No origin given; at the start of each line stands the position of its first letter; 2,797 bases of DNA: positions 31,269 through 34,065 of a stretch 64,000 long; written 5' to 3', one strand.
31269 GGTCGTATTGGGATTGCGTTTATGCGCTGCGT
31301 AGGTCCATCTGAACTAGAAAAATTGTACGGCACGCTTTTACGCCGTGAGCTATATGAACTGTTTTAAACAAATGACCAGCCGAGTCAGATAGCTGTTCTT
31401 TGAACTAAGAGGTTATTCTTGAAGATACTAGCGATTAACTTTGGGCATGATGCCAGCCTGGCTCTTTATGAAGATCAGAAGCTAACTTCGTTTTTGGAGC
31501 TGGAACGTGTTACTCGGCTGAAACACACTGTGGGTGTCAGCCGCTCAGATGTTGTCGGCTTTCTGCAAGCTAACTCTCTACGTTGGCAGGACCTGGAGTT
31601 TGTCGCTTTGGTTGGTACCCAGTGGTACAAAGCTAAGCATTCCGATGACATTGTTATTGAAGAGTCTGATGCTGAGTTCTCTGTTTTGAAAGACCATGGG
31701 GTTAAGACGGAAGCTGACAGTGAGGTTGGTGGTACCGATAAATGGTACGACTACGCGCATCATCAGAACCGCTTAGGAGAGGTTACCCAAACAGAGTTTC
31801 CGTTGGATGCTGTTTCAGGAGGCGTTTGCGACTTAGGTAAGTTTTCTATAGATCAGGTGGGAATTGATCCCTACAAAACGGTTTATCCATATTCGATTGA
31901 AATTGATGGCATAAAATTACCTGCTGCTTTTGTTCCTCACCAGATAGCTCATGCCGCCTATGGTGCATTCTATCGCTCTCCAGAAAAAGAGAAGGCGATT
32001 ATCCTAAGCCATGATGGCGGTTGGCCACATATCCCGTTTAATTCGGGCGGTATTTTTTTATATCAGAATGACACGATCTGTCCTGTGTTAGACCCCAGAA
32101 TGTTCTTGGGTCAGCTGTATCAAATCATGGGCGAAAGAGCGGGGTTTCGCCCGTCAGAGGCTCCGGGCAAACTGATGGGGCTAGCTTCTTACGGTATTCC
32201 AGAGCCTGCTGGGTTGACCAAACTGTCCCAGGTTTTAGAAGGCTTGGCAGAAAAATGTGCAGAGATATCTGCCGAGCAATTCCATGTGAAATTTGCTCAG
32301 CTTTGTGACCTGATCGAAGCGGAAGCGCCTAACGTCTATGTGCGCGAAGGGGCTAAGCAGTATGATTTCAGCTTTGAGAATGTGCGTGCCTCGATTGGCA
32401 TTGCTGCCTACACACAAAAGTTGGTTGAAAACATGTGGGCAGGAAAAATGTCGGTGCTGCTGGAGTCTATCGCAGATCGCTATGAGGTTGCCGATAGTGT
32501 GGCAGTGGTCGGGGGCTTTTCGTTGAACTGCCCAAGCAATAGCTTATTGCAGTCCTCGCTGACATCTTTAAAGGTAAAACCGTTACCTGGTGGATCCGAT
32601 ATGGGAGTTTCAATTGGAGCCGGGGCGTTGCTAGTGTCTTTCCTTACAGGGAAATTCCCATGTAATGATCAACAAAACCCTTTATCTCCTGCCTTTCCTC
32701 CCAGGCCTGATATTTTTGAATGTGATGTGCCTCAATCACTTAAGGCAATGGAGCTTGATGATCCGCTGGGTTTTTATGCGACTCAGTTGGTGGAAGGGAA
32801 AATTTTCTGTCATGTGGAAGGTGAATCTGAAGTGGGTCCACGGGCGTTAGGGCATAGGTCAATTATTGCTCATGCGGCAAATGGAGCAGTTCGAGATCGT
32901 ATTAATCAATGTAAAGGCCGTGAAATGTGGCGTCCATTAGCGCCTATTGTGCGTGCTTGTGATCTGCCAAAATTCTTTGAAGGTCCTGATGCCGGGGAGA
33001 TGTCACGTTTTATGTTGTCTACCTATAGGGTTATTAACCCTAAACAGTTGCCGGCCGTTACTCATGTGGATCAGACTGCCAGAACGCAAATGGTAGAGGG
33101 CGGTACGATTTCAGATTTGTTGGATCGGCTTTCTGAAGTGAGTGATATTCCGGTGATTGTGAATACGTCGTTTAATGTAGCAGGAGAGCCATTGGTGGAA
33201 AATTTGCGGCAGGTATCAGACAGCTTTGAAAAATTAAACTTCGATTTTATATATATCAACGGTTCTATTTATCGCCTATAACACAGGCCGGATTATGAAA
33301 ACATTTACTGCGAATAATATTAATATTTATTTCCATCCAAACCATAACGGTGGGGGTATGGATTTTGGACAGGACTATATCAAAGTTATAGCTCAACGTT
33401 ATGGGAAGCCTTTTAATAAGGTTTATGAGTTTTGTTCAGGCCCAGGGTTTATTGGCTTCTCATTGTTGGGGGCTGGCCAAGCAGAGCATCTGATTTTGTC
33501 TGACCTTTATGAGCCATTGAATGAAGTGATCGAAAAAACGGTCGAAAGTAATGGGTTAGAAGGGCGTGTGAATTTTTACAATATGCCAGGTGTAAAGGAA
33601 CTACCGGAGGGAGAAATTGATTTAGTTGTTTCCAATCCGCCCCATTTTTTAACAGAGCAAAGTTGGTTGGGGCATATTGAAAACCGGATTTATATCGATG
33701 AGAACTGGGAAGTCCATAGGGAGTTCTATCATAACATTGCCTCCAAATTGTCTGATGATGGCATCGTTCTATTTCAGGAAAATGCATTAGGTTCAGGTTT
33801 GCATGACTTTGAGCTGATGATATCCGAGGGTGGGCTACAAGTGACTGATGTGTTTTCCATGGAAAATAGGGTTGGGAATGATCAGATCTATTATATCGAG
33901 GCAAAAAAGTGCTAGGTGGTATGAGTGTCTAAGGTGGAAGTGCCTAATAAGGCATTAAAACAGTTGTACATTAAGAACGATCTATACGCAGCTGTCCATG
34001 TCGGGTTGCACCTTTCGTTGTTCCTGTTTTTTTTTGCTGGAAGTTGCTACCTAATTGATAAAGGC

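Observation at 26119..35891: Eight-gene fliS-fleQ island: probable flagellin glycosylation system with an unusual tailoring set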

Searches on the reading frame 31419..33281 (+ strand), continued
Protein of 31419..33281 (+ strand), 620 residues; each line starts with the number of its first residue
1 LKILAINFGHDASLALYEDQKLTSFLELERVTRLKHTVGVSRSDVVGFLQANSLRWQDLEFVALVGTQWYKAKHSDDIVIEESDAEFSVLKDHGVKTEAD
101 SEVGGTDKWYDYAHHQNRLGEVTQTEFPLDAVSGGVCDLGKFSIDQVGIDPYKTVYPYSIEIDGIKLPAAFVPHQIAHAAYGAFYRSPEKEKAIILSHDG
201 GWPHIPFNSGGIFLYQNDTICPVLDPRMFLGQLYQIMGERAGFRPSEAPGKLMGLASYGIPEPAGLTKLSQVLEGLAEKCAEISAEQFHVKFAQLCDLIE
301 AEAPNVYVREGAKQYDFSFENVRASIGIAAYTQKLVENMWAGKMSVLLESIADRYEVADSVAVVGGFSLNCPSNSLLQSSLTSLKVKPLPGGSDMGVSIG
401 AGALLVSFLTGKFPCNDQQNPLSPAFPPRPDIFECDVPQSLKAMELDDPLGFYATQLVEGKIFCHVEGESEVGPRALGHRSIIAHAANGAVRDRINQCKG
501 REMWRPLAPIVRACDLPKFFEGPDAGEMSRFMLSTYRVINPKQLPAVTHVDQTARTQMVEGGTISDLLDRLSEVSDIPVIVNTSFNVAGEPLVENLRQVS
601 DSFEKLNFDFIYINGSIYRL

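Call 64: search_protein_families(library=ncbifam, proteins=[L011:11971-12996:+, L011:13700-14410:-, L011:13065-13703:-, L012:17110-18936:-, L095:6451-7407:+, L094:9547-10737:+, L094:10744-11712:+, L012:14893-16419:-, L012:16428-17102:-], max_evalue=0.001)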
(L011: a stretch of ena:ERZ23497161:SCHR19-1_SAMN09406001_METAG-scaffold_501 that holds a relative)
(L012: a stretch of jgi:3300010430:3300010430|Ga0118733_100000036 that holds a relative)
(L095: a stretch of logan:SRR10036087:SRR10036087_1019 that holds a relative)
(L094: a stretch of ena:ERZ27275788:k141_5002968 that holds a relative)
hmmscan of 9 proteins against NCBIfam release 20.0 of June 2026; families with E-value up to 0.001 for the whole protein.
L011:11971-12996:+ (341 aa): 13 families
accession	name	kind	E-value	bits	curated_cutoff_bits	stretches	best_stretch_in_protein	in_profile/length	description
TIGR04317.1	W_rSAM_matur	equivalog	4.1e-14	52.5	380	1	61-194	8-133/349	tungsten cofactor oxidoreductase radical SAM maturase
TIGR04311.1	rSAM_Geo_metal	subfamily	1.4e-09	37.5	400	1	61-172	7-114/423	radical SAM/SPASM family putative metalloenzyme maturase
NF050035.1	rSAM_WgK_link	exception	5.6e-09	35.5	650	1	56-177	8-123/367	radical SAM/SPASM peptide maturase WgkB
TIGR04321.1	spiroSPASM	subfamily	1.3e-08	34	250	0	247-321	437-503/510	spiro-SPASM protein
NF047865.1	rSAM_PapB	equivalog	2e-05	24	340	0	243-289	240-282/330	PapB family radical SAM/SPASM ranthipeptide maturase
TIGR04347.1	pseudo_SAM_Halo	equivalog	0.00024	20.5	525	1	27-174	7-148/390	TIGR04347 family pseudo-SAM/SPASM protein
TIGR03974.1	rSAM_six_Cys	equivalog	0.00037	19.5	425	0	45-102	88-140/451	thioether cross-link-forming SCIFF peptide maturase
TIGR04133.1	rSAM_w_lipo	hypoth_equivalog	0.00044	19.3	425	0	44-171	12-134/350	TIGR04133 family radical SAM/SPASM protein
NF041298.1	rSAM_mat_DynA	equivalog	0.00045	19.3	450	0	259-321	259-312/356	dynobactin maturation radical SAM/SPASM protein DynA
TIGR02666.1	moaA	equivalog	0.00065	18.8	284.05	0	66-174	19-126/336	GTP 3',8-cyclase MoaA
NF040492.1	not_ScfB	exception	0.00073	18.5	855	0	39-100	77-136/450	ScfB-related radical SAM/SPASM orphan maturase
TIGR03942.1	sulfatase_rSAM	equivalog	0.00081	18.6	349.45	0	255-303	256-299/363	anaerobic sulfatase maturase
NF033640.1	N_Twi_rSAM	subfamily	0.0009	18.4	170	0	250-330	5-79/398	twitch domain-containing radical SAM protein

L011:13700-14410:- (236 aa): 4 families
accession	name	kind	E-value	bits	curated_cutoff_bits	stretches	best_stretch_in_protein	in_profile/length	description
TIGR04324.1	SpoChoClust_2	subfamily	3.7e-08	33.2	150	1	99-211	99-216/248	sporadic carbohydrate cluster 2OG-Fe(II) oxygenase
NF052437.1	MPhHdxlPhnYGIM8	equivalog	4.6e-07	29.5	500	1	113-220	116-226/260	methylphosphonate hydroxylase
NF045813.1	DxPntBtaHylase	equivalog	9.7e-05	21.8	550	1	114-206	137-246/285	1-deoxypentalenic acid 11-beta-hydroxylase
TIGR02408.1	ectoine_ThpD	equivalog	0.00085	18.7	336.5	0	176-203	216-243/277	ectoine hydroxylase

L011:13065-13703:- (212 aa): 9 families
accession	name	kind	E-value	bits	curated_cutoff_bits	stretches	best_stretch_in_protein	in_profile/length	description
TIGR03534.1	RF_mod_PrmC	equivalog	1.6e-14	53.9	199.1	1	37-181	77-224/253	peptide chain release factor N(5)-glutamine methyltransferase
TIGR00536.1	hemK_fam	subfamily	6.5e-10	38.5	115.5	1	43-184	109-254/286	HemK family protein methyltransferase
TIGR03533.1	L3_gln_methyl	equivalog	2.9e-09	36.7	229.7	1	45-180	120-255/284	50S ribosomal protein L3 N(5)-glutamine methyltransferase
TIGR00537.1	hemK_rel_arch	hypoth_equivalog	3.1e-06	27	87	1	44-178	17-143/179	HemK2/MTQ2 family protein methyltransferase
NF007023.0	PRK09489.1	equivalog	1.1e-05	24.8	295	1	49-131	199-276/342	16S rRNA (guanine(1207)-N(2))-methyltransferase RsmC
TIGR02072.1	BioC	equivalog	9.5e-05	22.3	184.95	1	34-123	21-104/244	malonyl-ACP O-methyltransferase BioC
NF011529.0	PRK14968.1-3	equivalog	9.6e-05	21.9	162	1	46-129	34-111/198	putative methyltransferase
TIGR03704.1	PrmC_rel_meth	equivalog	0.00013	21.5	248.8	1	37-128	78-165/251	putative protein N(5)-glutamine methyltransferase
NF011577.0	PRK15001.1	equivalog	0.00016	20.6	468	1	35-126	219-308/378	23S rRNA (guanine(1835)-N(2))-methyltransferase RlmG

L012:17110-18936:- (608 aa): 1 family
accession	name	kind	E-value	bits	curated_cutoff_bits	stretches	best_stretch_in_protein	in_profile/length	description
NF049992.1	NGTferase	equivalog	4.1e-62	210.7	1000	1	9-566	3-585/614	UDP-glucose:protein N-beta-glucosyltransferase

L095:6451-7407:+ (318 aa): 0 families

L094:9547-10737:+ (396 aa): 0 families

L094:10744-11712:+ (322 aa): 0 families

L012:14893-16419:- (508 aa): 107 families (the best 25 are shown)
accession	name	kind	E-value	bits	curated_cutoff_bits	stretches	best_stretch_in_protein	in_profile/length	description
NF004837.0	PRK06187.1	subfamily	2.8e-100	336.1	476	1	12-505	16-523/531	long-chain-fatty-acid--CoA ligase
NF006182.0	PRK08316.1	subfamily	5e-85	285.9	663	1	14-505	21-518/523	fatty acyl-CoA synthetase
NF005307.0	PRK06839.1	equivalog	3.6e-79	266.7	748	1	13-504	11-493/496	o-succinylbenzoate--CoA ligase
NF009071.0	PRK12406.1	subfamily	2.4e-76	257.2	701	1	24-503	7-501/510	acyl-CoA synthetase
NF005702.0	PRK07514.1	subfamily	4.2e-75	253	558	1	18-505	17-501/506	malonyl-CoA synthase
NF002966.0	PRK03640.1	equivalog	2.3e-74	250.7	556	1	14-505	12-481/483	o-succinylbenzoate--CoA ligase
NF004511.1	PRK05852.1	equivalog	6.3e-74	249.4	650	1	15-503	10-503/505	FadD7 family fatty acid--CoA ligase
NF004114.0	PRK05605.1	equivalog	1.1e-71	241.9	766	2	160-505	221-570/575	long-chain-fatty-acid--CoA ligase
NF052269.1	Staph_lig_FadD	equivalog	1.2e-69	235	650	1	14-504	10-493/499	long-chain-fatty-acid--CoA ligase FadD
NF005797.0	PRK07638.1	equivalog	4.5e-69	233.2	518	1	6-505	3-480/487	acyl-CoA synthetase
NF005801.1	PRK07656.1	equivalog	8.2e-68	229.2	657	1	16-500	13-499/500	FadD3 family acyl-CoA ligase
NF006181.0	PRK08314.1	subfamily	1.9e-66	224.5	705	2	159-503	203-553/563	long-chain-fatty-acid--CoA ligase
NF004797.0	PRK06145.1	equivalog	2.6e-66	224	850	1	7-505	5-496/499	acyl-CoA synthetase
NF005676.0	PRK07470.1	equivalog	8.9e-66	222.6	774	1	13-505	29-530/544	acyl-CoA synthetase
NF004822.0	PRK06178.1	equivalog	3.2e-65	220.8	782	2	144-506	196-569/571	acyl-CoA synthetase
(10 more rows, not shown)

L012:16428-17102:- (224 aa): 25 families
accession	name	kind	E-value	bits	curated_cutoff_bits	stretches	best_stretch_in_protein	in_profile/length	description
TIGR03570.1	NeuD_NnaD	subfamily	2e-41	141.8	160.8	1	3-202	2-197/202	NeuD/PglB/VioB family sugar acetyltransferase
NF002060.0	PRK00892.1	subfamily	3.3e-16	59.3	207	2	135-198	240-303/345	UDP-3-O-(3-hydroxymyristoyl)glucosamine N-acyltransferase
TIGR01853.1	lipid_A_lpxD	equivalog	7.6e-13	48.1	242.5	1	99-202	197-298/325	UDP-3-O-(3-hydroxymyristoyl)glucosamine N-acyltransferase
NF003657.0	PRK05289.1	equivalog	1.7e-09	37.2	226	2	124-193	108-177/264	acyl-ACP--UDP-N-acetylglucosamine O-acyltransferase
TIGR03532.1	DapD_Ac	equivalog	2.4e-09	37.2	231.75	1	93-200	87-202/231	2,3,4,5-tetrahydropyridine-2,6-dicarboxylate N-acetyltransferase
TIGR01852.1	lipid_A_lpxA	equivalog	2.8e-08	33.3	231.05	1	124-193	103-172/254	acyl-ACP--UDP-N-acetylglucosamine O-acyltransferase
TIGR01173.1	glmU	equivalog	4.7e-08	32.3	366.85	1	93-162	257-324/452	bifunctional UDP-N-acetylglucosamine diphosphorylase/glucosamine-1-phosphate N-acetyltransferase GlmU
NF010936.0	PRK14356.1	equivalog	6.7e-08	31.9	666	1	160-208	400-448/456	bifunctional UDP-N-acetylglucosamine diphosphorylase/glucosamine-1-phosphate N-acetyltransferase GlmU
NF010933.0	PRK14353.1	equivalog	2.2e-07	29.8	505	1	160-208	382-430/453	bifunctional UDP-N-acetylglucosamine diphosphorylase/glucosamine-1-phosphate N-acetyltransferase GlmU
NF010940.0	PRK14360.1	equivalog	1.7e-06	26.9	602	0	92-145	256-308/452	bifunctional UDP-N-acetylglucosamine diphosphorylase/glucosamine-1-phosphate N-acetyltransferase GlmU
NF050158.1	CarbAnhydGPos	equivalog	6e-06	26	250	0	95-137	84-126/172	gamma carbonic anhydrase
TIGR01172.1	cysE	equivalog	7.9e-06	26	210.65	1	93-201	38-156/162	serine O-acetyltransferase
NF058585.1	HptprglPActTf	PfamEq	1.5e-05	24.7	300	0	157-200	105-148/172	heptaprenylglyceryl phosphate O-acetyltransferase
TIGR03992.1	Arch_glmU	subfamily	1.7e-05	23.9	292.1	1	106-162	238-294/393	bifunctional sugar-1-phosphate nucleotidylyltransferase/acetyltransferase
NF010935.0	PRK14355.1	equivalog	3e-05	22.9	718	0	135-194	263-321/459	bifunctional UDP-N-acetylglucosamine diphosphorylase/glucosamine-1-phosphate N-acetyltransferase GlmU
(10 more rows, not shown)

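Call 66: find_encoding_contigs(protein=P0016, flank=10000, max_places=1)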
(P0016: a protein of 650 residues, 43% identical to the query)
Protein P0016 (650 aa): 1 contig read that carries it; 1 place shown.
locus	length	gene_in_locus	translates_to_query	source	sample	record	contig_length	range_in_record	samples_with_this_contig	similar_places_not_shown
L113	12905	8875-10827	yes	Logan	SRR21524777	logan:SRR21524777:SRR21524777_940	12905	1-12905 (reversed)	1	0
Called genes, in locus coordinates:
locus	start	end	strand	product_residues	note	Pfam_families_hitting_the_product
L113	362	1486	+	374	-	PF00155:Aminotran_1_2 (weak), PF01041:DegT_DnrJ_EryC1, PF01053:Cys_Met_Meta_PP (weak)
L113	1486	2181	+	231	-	PF25084:LbH_EIF2B, PF25087:GMPPB_C (faint), PF00132:Hexapep (weak)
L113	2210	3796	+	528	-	PF00501:AMP-binding, PF13193:AMP-binding_C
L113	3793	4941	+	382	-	PF01408:GFO_IDH_MocA, PF02894:GFO_IDH_MocA_C (weak), PF22725:GFO_IDH_MocA_C3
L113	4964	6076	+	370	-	PF13578:Methyltransf_24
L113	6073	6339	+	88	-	-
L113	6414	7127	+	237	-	PF05721:PhyH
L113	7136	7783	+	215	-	PF05175:MTS (weak)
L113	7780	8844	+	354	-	PF04055:Radical_SAM (weak), PF13186:SPASM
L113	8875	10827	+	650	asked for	PF02543:Carbam_trans_N, PF16861:Carbam_trans_C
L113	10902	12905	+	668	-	?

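Call 67: find_encoding_contigs(protein=P0017, flank=10000, max_places=1)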
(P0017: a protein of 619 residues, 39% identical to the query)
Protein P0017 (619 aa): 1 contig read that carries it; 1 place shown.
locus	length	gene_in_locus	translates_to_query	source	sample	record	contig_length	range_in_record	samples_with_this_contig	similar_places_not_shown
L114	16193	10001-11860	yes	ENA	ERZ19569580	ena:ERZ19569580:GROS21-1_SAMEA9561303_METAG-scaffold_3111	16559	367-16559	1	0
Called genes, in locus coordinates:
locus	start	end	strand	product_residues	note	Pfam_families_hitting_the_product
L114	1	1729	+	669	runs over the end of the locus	-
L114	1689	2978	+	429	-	-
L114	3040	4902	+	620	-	PF13844:Glyco_transf_41 (faint)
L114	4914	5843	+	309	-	-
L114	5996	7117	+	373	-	PF01041:DegT_DnrJ_EryC1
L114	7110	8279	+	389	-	-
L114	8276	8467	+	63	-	-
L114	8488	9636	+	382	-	PF01408:GFO_IDH_MocA, PF02894:GFO_IDH_MocA_C (weak), PF22725:GFO_IDH_MocA_C3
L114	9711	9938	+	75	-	-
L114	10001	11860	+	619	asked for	PF02543:Carbam_trans_N, PF16861:Carbam_trans_C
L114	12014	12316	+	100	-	-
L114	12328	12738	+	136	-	-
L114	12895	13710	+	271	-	PF05711:TylF (faint), PF13578:Methyltransf_24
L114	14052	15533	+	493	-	PF00515:TPR_1 (faint), PF07719:TPR_2 (faint), PF13181:TPR_8 (faint), PF13431:TPR_17 (faint), PF13414:TPR_11 (weak), PF13844:Glyco_transf_41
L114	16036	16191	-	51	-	?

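Call 68: find_encoding_contigs(protein=P0007, flank=10000, max_places=1)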
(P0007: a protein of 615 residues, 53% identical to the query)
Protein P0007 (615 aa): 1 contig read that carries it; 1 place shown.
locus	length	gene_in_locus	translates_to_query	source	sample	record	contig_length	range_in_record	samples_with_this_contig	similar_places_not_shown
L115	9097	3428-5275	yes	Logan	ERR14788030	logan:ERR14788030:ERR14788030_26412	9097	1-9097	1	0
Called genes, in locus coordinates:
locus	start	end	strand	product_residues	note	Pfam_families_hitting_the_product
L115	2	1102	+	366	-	?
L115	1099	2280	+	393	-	PF02655:ATP-grasp_3, PF07478:Dala_Dala_lig_C (weak), PF13535:ATP-grasp_4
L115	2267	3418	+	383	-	PF01408:GFO_IDH_MocA, PF22725:GFO_IDH_MocA_C3, PF02894:GFO_IDH_MocA_C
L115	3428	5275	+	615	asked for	PF02543:Carbam_trans_N, PF16861:Carbam_trans_C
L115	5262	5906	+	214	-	PF05175:MTS (weak)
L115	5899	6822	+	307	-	PF00487:FA_desaturase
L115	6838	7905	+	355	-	PF13578:Methyltransf_24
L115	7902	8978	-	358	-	PF01041:DegT_DnrJ_EryC1, PF01053:Cys_Met_Meta_PP (weak), PF01212:Beta_elim_lyase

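Call 89: search_protein_families(library=pfam, proteins=[L070:1385-2368:-, L070:2523-3572:-, L070:3811-4545:+, L070:4599-5591:-, L070:5783-7774:+, L070:7767-8525:+, L070:8420-9979:+, L070:11953-13893:-, L070:14020-15567:-, L070:15542-17443:-], max_evalue=0.0001)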
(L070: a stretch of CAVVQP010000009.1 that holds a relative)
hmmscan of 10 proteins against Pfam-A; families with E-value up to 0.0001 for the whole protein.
L070:1385-2368:- (327 aa): 2 families
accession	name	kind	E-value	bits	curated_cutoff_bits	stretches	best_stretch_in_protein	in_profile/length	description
PF00005.33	ABC_tran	-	5.7e-31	108.4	25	1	37-182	1-137/137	ABC transporter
PF13304.12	AAA_21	-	1.5e-10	42.1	27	1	151-213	235-301/304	AAA domain, putative AbiEii toxin, Type IV TA system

L070:2523-3572:- (349 aa): 3 families
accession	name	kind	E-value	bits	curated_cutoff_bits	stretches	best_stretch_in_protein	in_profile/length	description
PF00975.26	Thioesterase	-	4.5e-23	83.1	26.4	1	103-341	3-221/226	Thioesterase domain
PF00550.31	PP-binding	-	5.9e-13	49.3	20.8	1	18-80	3-67/67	Phosphopantetheine attachment site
PF12697.13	Abhydrolase_6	-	6.9e-07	30.6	26.3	1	106-340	4-216/217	Alpha/beta hydrolase family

L070:3811-4545:+ (244 aa): 3 families
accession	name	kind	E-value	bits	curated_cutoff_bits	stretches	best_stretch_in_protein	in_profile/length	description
PF00975.26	Thioesterase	-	1e-27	98.3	26.4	1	18-233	2-219/226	Thioesterase domain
PF12697.13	Abhydrolase_6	-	5.5e-07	30.9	26.3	1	48-233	33-215/217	Alpha/beta hydrolase family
PF00561.26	Abhydrolase_1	-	1.8e-05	25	25.8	0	179-227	200-243/245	alpha/beta hydrolase fold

L070:4599-5591:- (330 aa): 1 family
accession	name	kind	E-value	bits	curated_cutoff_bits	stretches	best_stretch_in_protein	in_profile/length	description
PF05175.20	MTS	-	1.3e-08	35.1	23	1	46-124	31-107/170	Methyltransferase small domain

L070:5783-7774:+ (663 aa): 4 families
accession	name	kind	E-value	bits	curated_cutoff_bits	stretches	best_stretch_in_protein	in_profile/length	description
PF00456.26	Transketolase_N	-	3.8e-89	299.4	22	1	33-319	4-295/334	Transketolase, thiamine diphosphate binding domain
PF02779.29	Transket_pyr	-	6.7e-40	137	27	1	392-518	46-173/174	Transketolase, pyrimidine binding domain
PF22613.1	Transketolase_C_1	-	3.9e-31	108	27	1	531-637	1-112/113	Transketolase-like TK C-terminal domain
PF02780.25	Transketolase_C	-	1.5e-09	38.3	25.9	1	545-640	14-122/124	Transketolase, C-terminal domain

L070:7767-8525:+ (252 aa): 4 families
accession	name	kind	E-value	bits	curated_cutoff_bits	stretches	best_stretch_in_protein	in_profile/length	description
PF13561.12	adh_short_C2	-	1.4e-53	182.4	27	1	18-252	1-236/236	Enoyl-(Acyl carrier protein) reductase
PF00106.31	adh_short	-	9.1e-46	156.2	26.6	1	12-197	1-190/195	short chain dehydrogenase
PF23441.1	SDR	-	1.3e-06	28.4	27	1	169-251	174-255/258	SDR-like rossmann domain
PF08659.16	KR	-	1.6e-06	28.6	22.6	1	13-169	2-162/180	KR domain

L070:8420-9979:+ (519 aa): 2 families
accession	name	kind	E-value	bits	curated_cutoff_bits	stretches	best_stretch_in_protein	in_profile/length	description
PF05199.19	GMC_oxred_C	-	1.1e-05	26.4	24.6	1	382-494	41-138/139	GMC oxidoreductase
PF07992.20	Pyr_redox_2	-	3.6e-05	23.8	26.1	1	44-83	139-178/291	Pyridine nucleotide-disulphide oxidoreductase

L070:11953-13893:- (646 aa): 2 families
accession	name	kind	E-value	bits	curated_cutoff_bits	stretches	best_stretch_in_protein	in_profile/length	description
PF02310.24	B12-binding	-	2e-10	41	32.1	1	72-143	48-120/121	B12 binding domain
PF04055.27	Radical_SAM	-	5.6e-10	40.1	29.5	1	215-378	2-161/166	Radical SAM superfamily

L070:14020-15567:- (515 aa): 2 families
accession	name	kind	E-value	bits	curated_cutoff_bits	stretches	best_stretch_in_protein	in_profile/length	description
PF00534.26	Glycos_transf_1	-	2.1e-10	40.8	26.4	1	169-299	14-126/172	Glycosyl transferases group 1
PF13692.12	Glyco_trans_1_4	-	6.8e-07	30.1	27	1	172-299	3-110/142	Glycosyl transferases group 1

L070:15542-17443:- (633 aa): 2 families
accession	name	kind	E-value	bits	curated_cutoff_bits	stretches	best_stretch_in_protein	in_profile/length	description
PF04055.27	Radical_SAM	-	1.1e-11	45.7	29.5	1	205-368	2-161/166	Radical SAM superfamily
PF02310.24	B12-binding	-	2.7e-10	40.6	32.1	1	68-135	52-120/121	B12 binding domain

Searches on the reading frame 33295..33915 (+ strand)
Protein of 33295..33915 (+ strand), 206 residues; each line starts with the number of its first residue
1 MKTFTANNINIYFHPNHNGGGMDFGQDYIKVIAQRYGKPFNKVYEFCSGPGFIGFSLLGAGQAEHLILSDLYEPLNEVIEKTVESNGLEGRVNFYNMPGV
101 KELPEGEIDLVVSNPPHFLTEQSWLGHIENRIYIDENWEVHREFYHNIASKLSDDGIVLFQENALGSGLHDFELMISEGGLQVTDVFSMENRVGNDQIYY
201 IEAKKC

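Call 3: search_protein_families(library=pfam, proteins=[window:33295-33915:+], max_evalue=0.01)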
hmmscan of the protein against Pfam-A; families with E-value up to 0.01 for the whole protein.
window:33295-33915:+ (206 aa): 4 families
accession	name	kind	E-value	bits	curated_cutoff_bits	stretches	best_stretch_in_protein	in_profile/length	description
PF05175.20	MTS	-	3e-07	30.7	23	1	39-117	31-108/170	Methyltransferase small domain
PF10294.15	Methyltransf_16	-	0.00064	20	21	1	37-111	44-124/174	Lysine methyltransferase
PF12847.13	Methyltransf_18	-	0.0017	18.8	27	1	44-112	19-87/151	Methyltransferase domain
PF13649.12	Methyltransf_25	-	0.0021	19.1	27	1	43-124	1-82/97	Methyltransferase domain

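Call 5: search_protein_families(library=ncbifam, proteins=[window:33295-33915:+], max_evalue=0.001)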
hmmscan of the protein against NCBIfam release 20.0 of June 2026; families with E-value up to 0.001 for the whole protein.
window:33295-33915:+ (206 aa): 3 families
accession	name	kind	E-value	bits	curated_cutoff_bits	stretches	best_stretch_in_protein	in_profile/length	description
TIGR03534.1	RF_mod_PrmC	equivalog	4.8e-09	36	199.1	1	38-117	87-166/253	peptide chain release factor N(5)-glutamine methyltransferase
TIGR00536.1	hemK_fam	subfamily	2.3e-07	30.2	115.5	1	38-118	113-193/286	HemK family protein methyltransferase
TIGR03533.1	L3_gln_methyl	equivalog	4.9e-06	26.1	229.7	1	39-118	121-200/284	50S ribosomal protein L3 N(5)-glutamine methyltransferase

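Call 84: search_solved_structures(query=window:33295-33915:+, max_evalue=0.01)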
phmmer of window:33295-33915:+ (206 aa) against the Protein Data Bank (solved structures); distinct sequences matched with E-value up to 0.01: 2.
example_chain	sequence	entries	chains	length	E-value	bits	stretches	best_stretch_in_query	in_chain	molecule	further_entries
9l4q_A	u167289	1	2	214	3.5e-33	118.6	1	3-198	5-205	Methyltransferase small domain-containing protein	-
3lpm_A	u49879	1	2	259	0.00021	24.6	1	41-128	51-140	Putative methyltransferase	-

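Call 86: search_solved_structures(query=window:33295-33915:+, max_evalue=1e-10, show_alignments=1)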
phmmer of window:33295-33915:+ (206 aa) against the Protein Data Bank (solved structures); distinct sequences matched with E-value up to 1e-10: 1.
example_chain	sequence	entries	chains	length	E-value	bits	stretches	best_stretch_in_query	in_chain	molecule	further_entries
9l4q_A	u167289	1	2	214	3.5e-33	118.6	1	3-198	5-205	Methyltransferase small domain-containing protein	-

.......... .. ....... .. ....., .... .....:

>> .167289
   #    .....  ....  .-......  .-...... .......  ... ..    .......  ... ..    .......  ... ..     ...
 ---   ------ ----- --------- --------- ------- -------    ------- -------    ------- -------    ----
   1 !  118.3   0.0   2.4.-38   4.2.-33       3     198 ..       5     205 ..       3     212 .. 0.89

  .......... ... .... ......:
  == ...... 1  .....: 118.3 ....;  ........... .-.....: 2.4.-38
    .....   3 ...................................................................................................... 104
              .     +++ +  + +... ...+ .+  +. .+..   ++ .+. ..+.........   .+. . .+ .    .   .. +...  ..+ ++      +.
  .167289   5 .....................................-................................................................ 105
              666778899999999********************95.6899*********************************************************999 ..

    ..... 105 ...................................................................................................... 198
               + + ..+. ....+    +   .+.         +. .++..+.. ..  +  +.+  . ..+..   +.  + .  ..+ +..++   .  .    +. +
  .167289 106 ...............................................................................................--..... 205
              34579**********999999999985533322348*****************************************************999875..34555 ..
